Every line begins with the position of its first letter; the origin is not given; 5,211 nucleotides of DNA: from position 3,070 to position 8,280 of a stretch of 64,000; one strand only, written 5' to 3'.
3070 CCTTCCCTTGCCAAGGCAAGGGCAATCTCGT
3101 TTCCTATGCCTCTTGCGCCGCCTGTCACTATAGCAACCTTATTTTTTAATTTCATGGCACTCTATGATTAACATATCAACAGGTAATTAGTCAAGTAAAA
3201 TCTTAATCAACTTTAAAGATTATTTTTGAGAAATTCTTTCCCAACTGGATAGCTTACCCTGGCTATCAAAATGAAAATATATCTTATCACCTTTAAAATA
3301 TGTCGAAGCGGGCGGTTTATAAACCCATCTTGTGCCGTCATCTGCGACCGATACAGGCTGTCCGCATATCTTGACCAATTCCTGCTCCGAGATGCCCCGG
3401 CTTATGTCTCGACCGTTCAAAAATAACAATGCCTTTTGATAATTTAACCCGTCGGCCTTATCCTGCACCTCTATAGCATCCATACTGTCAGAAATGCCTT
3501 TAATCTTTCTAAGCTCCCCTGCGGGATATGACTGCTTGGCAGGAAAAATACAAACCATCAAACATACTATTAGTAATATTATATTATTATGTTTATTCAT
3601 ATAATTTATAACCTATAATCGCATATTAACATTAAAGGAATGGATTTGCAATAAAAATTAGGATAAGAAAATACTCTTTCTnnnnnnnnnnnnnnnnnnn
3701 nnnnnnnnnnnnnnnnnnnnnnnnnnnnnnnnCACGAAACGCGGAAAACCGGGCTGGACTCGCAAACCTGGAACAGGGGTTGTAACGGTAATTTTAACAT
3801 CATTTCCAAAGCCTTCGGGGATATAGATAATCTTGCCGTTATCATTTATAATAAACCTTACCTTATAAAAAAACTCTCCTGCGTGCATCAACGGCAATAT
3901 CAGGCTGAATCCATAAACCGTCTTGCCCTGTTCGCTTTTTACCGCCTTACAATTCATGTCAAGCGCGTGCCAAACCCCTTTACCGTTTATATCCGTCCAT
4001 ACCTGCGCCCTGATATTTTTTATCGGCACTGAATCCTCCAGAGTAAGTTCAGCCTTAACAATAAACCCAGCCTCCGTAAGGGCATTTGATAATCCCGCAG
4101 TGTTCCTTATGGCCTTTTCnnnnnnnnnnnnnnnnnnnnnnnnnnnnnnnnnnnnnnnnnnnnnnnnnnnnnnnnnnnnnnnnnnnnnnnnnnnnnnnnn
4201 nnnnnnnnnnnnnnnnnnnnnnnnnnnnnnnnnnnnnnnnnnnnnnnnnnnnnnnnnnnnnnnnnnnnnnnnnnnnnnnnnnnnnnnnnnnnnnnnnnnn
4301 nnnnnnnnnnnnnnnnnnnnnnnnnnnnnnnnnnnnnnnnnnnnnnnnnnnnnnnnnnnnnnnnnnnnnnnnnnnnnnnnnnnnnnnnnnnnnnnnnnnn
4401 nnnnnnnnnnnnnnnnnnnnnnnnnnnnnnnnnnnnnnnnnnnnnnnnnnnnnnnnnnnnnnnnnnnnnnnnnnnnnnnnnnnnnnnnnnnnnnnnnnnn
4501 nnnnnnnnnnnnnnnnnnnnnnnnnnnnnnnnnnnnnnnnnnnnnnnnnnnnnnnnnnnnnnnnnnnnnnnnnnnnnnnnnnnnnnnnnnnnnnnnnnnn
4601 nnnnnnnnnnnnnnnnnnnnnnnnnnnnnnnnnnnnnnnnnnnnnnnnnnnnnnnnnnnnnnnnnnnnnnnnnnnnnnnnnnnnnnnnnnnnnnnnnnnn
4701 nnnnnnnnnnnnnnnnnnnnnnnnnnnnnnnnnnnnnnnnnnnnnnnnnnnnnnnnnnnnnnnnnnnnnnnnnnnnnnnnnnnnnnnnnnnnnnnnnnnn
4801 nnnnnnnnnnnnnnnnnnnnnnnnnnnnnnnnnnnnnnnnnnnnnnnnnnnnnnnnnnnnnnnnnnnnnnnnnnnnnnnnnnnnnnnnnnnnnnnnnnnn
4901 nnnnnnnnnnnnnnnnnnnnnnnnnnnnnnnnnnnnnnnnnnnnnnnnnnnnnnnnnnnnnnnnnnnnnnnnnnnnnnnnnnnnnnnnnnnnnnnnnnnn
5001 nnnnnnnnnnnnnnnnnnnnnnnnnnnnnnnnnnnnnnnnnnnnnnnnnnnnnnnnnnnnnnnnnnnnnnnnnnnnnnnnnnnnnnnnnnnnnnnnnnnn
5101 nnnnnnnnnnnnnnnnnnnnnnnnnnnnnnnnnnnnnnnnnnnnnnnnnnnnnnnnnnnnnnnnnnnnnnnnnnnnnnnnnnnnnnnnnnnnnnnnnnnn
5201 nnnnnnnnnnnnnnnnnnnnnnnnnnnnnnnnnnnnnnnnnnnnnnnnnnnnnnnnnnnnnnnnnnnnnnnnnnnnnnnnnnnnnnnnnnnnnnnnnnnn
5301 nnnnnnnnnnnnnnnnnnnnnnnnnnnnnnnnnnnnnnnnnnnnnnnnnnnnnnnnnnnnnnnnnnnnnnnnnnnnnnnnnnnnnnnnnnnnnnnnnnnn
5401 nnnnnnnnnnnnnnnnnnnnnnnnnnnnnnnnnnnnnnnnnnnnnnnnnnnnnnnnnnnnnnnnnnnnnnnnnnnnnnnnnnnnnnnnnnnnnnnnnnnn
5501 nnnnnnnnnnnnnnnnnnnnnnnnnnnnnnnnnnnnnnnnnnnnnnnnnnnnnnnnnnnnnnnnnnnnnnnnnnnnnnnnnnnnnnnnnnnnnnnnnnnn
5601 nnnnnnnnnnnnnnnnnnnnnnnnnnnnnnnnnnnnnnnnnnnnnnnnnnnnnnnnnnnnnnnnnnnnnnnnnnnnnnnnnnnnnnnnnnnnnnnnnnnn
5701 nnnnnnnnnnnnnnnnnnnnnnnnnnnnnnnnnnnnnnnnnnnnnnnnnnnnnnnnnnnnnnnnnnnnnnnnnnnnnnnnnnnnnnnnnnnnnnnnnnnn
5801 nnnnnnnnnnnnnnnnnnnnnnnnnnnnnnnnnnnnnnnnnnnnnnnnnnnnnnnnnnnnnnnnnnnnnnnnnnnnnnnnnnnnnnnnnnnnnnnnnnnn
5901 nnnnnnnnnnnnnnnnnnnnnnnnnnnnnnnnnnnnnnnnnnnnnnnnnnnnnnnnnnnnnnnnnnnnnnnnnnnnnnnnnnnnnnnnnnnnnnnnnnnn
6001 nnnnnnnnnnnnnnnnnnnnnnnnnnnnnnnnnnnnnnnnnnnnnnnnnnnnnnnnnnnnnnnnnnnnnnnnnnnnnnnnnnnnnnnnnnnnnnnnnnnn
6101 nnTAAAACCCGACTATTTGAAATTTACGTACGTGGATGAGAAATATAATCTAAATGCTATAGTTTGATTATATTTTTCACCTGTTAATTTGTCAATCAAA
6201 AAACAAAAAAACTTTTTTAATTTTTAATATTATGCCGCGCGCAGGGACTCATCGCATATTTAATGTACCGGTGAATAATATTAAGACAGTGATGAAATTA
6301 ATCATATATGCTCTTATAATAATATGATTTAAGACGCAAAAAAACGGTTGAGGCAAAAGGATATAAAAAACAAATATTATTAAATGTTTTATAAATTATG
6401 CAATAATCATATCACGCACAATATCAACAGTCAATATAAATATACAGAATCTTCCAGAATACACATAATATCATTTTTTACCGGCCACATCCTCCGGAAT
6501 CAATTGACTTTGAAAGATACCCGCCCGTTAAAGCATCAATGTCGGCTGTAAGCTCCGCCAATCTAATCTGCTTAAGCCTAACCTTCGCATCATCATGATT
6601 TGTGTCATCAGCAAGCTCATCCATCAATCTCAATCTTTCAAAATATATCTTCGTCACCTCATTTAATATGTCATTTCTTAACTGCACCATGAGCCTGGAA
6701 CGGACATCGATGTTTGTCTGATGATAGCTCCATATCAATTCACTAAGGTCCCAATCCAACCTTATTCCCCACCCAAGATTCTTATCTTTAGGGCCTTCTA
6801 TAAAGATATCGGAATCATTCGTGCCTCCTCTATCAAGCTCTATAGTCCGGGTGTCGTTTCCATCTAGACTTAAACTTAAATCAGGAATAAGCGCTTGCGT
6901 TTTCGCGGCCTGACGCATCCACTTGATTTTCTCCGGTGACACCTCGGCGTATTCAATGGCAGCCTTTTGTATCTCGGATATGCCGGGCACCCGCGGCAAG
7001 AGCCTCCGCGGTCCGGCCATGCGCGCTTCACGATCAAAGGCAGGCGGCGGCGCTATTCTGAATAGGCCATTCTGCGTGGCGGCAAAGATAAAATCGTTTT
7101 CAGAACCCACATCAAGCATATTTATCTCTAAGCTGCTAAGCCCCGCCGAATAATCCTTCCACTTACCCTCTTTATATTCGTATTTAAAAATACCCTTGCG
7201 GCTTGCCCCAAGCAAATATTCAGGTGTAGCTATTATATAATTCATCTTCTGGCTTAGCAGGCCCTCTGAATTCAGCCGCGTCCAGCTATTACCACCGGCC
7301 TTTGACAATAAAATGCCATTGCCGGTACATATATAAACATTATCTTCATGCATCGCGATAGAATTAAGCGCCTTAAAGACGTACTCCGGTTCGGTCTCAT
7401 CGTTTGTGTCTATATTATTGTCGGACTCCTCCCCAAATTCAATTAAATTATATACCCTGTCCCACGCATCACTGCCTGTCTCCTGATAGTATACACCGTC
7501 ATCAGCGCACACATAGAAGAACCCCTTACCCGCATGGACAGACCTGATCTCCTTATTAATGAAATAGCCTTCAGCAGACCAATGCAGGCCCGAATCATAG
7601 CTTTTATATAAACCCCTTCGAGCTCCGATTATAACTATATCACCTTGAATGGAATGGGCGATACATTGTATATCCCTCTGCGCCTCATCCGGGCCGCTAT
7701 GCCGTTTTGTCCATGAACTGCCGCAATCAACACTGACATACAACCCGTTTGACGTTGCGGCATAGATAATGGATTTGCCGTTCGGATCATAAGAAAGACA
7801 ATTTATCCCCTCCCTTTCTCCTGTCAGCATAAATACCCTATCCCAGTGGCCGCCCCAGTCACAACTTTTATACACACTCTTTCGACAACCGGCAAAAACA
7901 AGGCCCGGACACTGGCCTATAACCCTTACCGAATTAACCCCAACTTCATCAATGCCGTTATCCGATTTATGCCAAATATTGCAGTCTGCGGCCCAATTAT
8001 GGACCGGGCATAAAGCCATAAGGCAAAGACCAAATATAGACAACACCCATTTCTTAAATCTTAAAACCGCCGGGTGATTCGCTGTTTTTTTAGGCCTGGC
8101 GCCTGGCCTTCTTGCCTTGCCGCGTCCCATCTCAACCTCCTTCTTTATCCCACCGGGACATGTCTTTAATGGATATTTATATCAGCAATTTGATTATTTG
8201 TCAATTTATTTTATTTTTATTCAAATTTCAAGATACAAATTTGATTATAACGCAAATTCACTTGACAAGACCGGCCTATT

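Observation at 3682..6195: Exported GT35 glucan-phosphorylase homologue lacking the PLP lysine, behind a perfect consensus promoter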

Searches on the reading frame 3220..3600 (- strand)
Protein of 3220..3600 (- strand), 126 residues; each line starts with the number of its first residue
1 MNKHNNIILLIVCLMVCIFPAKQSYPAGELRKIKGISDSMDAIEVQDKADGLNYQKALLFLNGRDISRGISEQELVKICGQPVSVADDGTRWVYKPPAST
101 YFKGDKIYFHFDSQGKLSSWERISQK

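Call 3: search_protein_families(library=pfam, proteins=[window:3220-3600:-], max_evalue=0.1)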
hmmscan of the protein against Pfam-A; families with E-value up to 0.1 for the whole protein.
window:3220-3600:- (126 aa): 1 family
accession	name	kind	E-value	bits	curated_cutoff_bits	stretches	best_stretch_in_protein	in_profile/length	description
PF11006.13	DUF2845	-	0.093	13.5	21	0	64-85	9-30/90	Protein of unknown function (DUF2845)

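Call 4: search_protein_families(library=ncbifam, proteins=[window:3220-3600:-], max_evalue=0.1)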
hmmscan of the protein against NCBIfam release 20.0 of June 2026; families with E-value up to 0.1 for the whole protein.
window:3220-3600:- (126 aa): 0 families

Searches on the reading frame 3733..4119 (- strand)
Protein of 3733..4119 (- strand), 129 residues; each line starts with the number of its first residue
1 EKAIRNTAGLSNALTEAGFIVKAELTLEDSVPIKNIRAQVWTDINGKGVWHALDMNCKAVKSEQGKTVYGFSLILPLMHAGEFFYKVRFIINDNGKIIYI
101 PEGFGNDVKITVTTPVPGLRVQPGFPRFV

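Call 52: search_protein_families(library=pfam, alignment_id=A3, max_evalue=10)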
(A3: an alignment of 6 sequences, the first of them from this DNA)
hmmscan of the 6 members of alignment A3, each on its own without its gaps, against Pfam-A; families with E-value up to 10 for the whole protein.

A. member 1, seq(129 aa): 0 families

B. families by the number of members that match (of 6 scanned): 2 families
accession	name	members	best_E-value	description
PF11896.14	GlgE_dom_N_S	3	0.0058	Alpha-1,4-glucan:maltose-1-phosphate maltosyltransferase, domain N/S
PF08481.16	GBS_Bsp-like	2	0.023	GBS Bsp-like repeat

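Call 56: predict_structure(alignment_id=A3)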
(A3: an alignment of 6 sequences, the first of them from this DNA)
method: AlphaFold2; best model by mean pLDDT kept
length: 129 residues; sequences in the alignment: 6
mean_pLDDT: 71.2   pTM: 0.65
mean pLDDT of the five models: 71.2, 67.2, 65.4, 63.5, 62.3
residues with pLDDT >= 90: 0; 70-90: 86; 50-70: 24; < 50: 19
segments of 3 or more residues with pLDDT < 50: 101-105, 118-129
pLDDT, mean of each block of 10 residues (from residue 1): 55 80 75 77 80 87 82 84 82 69 57 62 32
secondary structure, 60 per line:
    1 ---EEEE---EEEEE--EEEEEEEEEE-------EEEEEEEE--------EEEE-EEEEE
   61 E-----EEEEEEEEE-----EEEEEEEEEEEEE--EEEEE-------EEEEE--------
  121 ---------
elements in order: E4-7 E11-15 E18-27 E35-42 E51-54 E56-61 E67-75 E81-93 E96-100 E108-112

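Call 58: fold_search(model_id=the predicted structure, library=pdb)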
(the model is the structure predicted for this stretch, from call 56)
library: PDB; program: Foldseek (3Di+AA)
matches with E <= 10: 1917; with E <= 0.001: 4
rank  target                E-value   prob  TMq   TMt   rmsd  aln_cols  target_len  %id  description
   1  1uh2_A                4.9e-04  1.00  0.48  0.13   5.0       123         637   11  Thermoactinomyces vulgaris R-47 alpha-amylase/malto-hexaose complex (released 2004-01-13)
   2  1izk                  5.5e-04  1.00  0.50  0.13   4.3       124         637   14  Thermoactinomyces vulgaris R-47 alpha-amylase 1 mutant enzyme w398v (released 2003-07-29)
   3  5z0u                  6.4e-04  1.00  0.49  0.13   4.5       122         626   12  Thermoactinomyces vulgaris R-47 alpha-amylase I (TVA I) 11 residues (from A363 to N373) deletion mutant (Del11) (released 2018-02-21)
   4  5z0t_A                8.0e-04  1.00  0.50  0.13   4.6       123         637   12  Thermoactinomyces vulgaris R-47 alpha-amylase I (TVA I) mutant A357V/Q359N/Y360E (AQY/VNE) (released 2018-02-21)
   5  2d0f_A                1.0e-03  1.00  0.49  0.13   4.4       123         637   13  Crystal Structure of Thermoactinomyces vulgaris R-47 Alpha-Amylase 1 (TVAI) Mutant D356N complexed with P2, a pullulan (released 2006-07-11)
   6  7qm2_D                1.2e-03  1.00  0.43  0.36   3.9        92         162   15  Crystal structure of the PP1/PTG/beta-cyclodextrin ternary complex (released 2022-11-02)
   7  1ji1_A                1.4e-03  1.00  0.49  0.13   4.4       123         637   13  Crystal Structure Analysis of Thermoactinomyces vulgaris R-47 alpha-Amylase 1 (released 2002-06-05)
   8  7qf7_A                1.5e-03  1.00  0.46  0.46   4.0        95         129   13  Orthorhombic crystal structure of PTG CBM21 in complex with beta-cyclodextrin (released 2022-11-02)
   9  7qfa_A                1.9e-03  1.00  0.47  0.47   3.8        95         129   14  Monoclinic crystal structure of PTG CBM21 in complex with beta-cyclodextrin (released 2022-11-02)
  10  1izj                  1.9e-03  1.00  0.49  0.13   4.5       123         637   12  Thermoactinomyces vulgaris R-47 alpha-amylase 1 mutant enzyme f313a (released 2003-07-29)
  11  9vdw_C                2.0e-03  1.00  0.47  0.17   4.5       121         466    9  Structure of truncated loopA and loopB mutants from the human gut flora K. grimontii Apg (released 2025-09-03)
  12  7qfa_C                2.1e-03  1.00  0.45  0.46   3.7        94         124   14  Monoclinic crystal structure of PTG CBM21 in complex with beta-cyclodextrin (released 2022-11-02)
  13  9vdw_B                2.3e-03  1.00  0.49  0.17   4.5       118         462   10  Structure of truncated loopA and loopB mutants from the human gut flora K. grimontii Apg (released 2025-09-03)
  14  9vd8                  2.5e-03  1.00  0.50  0.14   4.4       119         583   10  Structure of a truncated loopA mutant from the human gut flora K. grimontii Apg in complex with glucose (released 2025-09-03)
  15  7qm2_B                3.0e-03  1.00  0.43  0.36   4.0        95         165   15  Crystal structure of the PP1/PTG/beta-cyclodextrin ternary complex (released 2022-11-02)
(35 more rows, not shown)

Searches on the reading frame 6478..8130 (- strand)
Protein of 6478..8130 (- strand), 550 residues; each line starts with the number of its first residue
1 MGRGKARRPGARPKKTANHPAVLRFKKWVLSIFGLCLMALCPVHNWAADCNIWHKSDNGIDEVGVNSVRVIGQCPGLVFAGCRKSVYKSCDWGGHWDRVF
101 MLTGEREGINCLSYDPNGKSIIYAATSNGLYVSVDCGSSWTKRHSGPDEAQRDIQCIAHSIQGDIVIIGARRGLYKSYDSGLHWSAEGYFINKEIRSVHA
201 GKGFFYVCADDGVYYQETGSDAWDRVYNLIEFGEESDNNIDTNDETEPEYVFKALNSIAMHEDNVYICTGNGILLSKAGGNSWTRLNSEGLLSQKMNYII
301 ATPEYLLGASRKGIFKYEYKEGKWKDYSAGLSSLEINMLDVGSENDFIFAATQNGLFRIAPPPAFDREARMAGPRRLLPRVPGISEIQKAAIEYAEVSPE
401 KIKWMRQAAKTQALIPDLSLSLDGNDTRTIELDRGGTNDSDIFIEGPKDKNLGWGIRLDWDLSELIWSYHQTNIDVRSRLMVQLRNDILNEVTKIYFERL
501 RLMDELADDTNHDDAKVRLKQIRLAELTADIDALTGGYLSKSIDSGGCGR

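Call 3: search_protein_families(library=pfam, proteins=[window:6478-8130:-], max_evalue=0.1)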
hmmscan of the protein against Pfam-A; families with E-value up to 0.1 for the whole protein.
window:6478-8130:- (550 aa): 6 families
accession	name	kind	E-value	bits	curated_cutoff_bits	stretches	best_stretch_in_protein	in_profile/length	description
PF19755.4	DUF6242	-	0.00017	21.9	29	0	164-223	154-217/217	Domain of unknown function (DUF6242)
PF14870.12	PSII_BNR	-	0.00028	20.7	27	0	253-292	63-103/303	Photosynthesis system II assembly factor YCF48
PF15902.12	Sortilin-Vps10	-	0.00035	19.9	33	1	85-185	2-110/446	Sortilin, neurotensin receptor 3,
PF21544.3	PorZ_N_b_propeller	-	0.0093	16.7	27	0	249-274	75-100/154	TSS9, PorZ, N-terminal beta-propeller domain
PF00400.38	WD40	-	0.0097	16.9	27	0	99-122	4-27/39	WD domain, G-beta repeat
PF12894.13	ANAPC4_WD40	-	0.086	13.5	22.9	0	96-129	26-60/91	Anaphase-promoting complex subunit 4 WD40 domain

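Call 4: search_protein_families(library=ncbifam, proteins=[window:6478-8130:-], max_evalue=0.1)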
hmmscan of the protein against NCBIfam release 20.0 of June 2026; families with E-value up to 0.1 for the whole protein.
window:6478-8130:- (550 aa): 4 families
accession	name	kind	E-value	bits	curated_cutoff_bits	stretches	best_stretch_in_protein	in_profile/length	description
NF045728.1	glycosyl_F510_1955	equivalog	1.2e-18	67.3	175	2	83-147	114-177/246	F510_1955 family glycosylhydrolase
NF053688.1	BamI_Bacteroidota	equivalog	0.00014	21.3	370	0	251-304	207-256/452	BamI family beta-barrel-assembly machinery protein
NF010237.0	PRK13684.1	equivalog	0.0014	17.7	326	1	81-288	106-297/334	photosynthesis system II assembly factor Ycf48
NF052228.1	T9SS_PorZ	equivalog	0.02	13.3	260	0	252-328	121-194/757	type IX secretion system anionic LPS delivery protein PorZ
